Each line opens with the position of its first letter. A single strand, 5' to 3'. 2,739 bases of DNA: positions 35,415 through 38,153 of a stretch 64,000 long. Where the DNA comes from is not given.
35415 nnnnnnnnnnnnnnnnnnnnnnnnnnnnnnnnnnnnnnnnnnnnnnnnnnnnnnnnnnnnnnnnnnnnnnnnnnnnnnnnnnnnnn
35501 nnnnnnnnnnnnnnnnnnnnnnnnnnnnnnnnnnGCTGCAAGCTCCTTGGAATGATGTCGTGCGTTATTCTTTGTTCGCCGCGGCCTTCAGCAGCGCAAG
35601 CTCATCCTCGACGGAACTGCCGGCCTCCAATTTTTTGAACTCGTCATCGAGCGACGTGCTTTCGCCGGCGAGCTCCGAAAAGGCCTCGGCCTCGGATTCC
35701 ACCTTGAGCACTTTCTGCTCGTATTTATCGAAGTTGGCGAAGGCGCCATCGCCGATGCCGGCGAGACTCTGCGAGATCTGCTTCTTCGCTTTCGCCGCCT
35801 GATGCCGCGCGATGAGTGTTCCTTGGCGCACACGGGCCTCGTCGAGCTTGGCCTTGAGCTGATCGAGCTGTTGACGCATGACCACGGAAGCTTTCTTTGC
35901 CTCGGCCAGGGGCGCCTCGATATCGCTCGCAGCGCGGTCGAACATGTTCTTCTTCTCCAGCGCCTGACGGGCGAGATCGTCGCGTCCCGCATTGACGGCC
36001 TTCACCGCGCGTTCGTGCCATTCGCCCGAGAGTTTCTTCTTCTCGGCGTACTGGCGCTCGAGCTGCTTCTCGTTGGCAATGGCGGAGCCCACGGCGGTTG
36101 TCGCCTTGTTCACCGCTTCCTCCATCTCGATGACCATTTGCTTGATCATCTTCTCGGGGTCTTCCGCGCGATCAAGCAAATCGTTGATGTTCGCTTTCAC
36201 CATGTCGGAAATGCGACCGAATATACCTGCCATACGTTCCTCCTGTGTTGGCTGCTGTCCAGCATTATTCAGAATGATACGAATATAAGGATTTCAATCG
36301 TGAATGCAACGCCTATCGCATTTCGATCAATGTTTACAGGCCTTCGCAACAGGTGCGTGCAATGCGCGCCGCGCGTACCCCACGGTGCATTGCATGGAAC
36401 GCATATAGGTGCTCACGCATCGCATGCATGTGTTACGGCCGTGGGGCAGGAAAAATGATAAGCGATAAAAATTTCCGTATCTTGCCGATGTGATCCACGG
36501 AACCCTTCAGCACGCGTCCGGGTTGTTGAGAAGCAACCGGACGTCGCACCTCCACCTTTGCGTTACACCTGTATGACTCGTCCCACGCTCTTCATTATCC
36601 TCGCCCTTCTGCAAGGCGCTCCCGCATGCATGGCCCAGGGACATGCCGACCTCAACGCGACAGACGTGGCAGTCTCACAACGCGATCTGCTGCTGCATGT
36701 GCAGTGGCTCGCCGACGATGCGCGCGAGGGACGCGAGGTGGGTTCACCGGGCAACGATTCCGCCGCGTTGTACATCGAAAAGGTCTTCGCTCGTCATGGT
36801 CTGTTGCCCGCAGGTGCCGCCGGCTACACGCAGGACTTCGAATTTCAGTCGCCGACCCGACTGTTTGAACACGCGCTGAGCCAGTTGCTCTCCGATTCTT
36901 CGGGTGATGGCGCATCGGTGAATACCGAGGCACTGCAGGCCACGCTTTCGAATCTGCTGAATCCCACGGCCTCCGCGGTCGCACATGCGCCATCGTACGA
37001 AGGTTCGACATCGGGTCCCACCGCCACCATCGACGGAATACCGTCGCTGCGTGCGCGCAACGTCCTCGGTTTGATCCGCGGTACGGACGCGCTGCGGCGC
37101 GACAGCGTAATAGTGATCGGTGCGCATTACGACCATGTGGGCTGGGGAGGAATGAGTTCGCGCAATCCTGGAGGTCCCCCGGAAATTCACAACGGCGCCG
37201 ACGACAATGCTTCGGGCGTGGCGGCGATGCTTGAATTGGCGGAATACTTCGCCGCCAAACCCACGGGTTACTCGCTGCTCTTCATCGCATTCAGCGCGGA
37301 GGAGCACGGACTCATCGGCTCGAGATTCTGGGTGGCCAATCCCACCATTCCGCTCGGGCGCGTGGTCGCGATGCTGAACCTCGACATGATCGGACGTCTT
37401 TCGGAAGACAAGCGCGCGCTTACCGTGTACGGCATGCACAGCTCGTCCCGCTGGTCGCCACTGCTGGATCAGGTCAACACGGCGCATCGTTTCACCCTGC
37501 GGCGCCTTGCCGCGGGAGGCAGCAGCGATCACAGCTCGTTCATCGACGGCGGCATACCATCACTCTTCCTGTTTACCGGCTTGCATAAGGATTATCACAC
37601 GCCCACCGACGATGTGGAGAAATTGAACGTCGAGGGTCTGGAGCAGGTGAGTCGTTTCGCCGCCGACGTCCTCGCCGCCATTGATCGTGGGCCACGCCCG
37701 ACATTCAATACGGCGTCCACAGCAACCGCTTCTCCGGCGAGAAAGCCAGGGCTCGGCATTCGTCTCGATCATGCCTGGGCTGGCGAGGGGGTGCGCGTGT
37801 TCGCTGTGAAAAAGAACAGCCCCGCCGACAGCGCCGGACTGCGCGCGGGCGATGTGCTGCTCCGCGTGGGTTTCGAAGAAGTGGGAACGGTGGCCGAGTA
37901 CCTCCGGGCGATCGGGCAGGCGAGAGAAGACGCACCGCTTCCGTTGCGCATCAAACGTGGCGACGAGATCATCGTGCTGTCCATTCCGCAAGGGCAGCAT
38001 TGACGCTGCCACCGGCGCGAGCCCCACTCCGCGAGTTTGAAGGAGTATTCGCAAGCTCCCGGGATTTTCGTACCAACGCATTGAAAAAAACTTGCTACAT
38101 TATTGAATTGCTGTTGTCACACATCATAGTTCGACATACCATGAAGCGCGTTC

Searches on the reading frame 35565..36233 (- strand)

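Call 4: search_protein_families(library=pfam, proteins=[window:35565-36233:-], max_evalue=0.01)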
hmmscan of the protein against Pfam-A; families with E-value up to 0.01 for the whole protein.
window:35565-36233:- (222 aa): 2 families
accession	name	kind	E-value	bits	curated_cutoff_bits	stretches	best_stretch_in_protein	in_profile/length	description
PF04012.17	PspA_IM30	-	3e-47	161.5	33.9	1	3-220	1-219/220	PspA/IM30 family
PF20870.2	FAM186A-B_N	-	0.0053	16.7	27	1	24-121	119-215/243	FAM186A/B, N-terminal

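Call 5: search_protein_families(library=ncbifam, proteins=[window:35565-36233:-], max_evalue=0.01)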
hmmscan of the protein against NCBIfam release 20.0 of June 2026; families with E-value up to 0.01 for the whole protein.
window:35565-36233:- (222 aa): 4 families
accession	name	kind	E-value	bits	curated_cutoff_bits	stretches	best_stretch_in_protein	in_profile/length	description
TIGR02977.1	phageshock_pspA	equivalog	3.1e-50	170.9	242.95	1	3-219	2-217/219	phage shock protein PspA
NF007974.0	PRK10698.1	equivalog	1.1e-40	139.7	336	1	3-221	2-219/222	phage shock protein PspA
NF045984.1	StressProtLiaH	equivalog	3e-26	92.5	380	1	4-219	2-215/225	stress responsive protein LiaH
TIGR04376.1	TIGR04376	hypoth_equivalog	0.00044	20.3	125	1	31-183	27-181/189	TIGR04376 family protein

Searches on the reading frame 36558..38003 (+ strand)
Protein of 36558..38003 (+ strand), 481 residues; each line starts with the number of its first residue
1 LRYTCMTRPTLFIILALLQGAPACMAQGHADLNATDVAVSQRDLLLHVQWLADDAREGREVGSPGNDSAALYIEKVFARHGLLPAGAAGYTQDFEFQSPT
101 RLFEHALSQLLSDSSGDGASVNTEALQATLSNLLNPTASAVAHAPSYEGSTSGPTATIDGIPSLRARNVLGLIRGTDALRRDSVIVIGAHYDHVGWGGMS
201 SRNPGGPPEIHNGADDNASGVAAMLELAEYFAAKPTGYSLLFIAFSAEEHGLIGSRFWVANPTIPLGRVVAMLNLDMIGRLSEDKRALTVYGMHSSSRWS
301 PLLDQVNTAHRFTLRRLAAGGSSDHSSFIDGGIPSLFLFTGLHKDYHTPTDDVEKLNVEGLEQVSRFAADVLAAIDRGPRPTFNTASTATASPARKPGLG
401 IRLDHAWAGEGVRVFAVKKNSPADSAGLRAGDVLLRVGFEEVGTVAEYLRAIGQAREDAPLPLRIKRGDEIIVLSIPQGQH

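Call 4: search_protein_families(library=pfam, proteins=[window:36558-38003:+], max_evalue=0.01)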
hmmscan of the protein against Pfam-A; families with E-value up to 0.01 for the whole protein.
window:36558-38003:+ (481 aa): 6 families
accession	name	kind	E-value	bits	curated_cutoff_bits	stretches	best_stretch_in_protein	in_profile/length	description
PF04389.22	Peptidase_M28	-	2.9e-41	141.8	21.3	1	168-370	1-191/193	Peptidase family M28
PF13180.12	PDZ_2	-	2.9e-10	40.7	27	1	397-474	1-76/80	PDZ domain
PF17820.7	PDZ_6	-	2.3e-09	37.3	27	1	416-467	4-54/54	PDZ domain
PF01546.33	Peptidase_M20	-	5.3e-06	26.9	24.6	1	187-370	2-202/206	Peptidase family M20/M25/M40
PF00595.29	PDZ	-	0.00064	20.5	23.2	1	396-444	9-59/81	PDZ domain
PF16254.10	DUF4910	-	0.0013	18.1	26.6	1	214-376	83-245/247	Domain of unknown function (DUF4910)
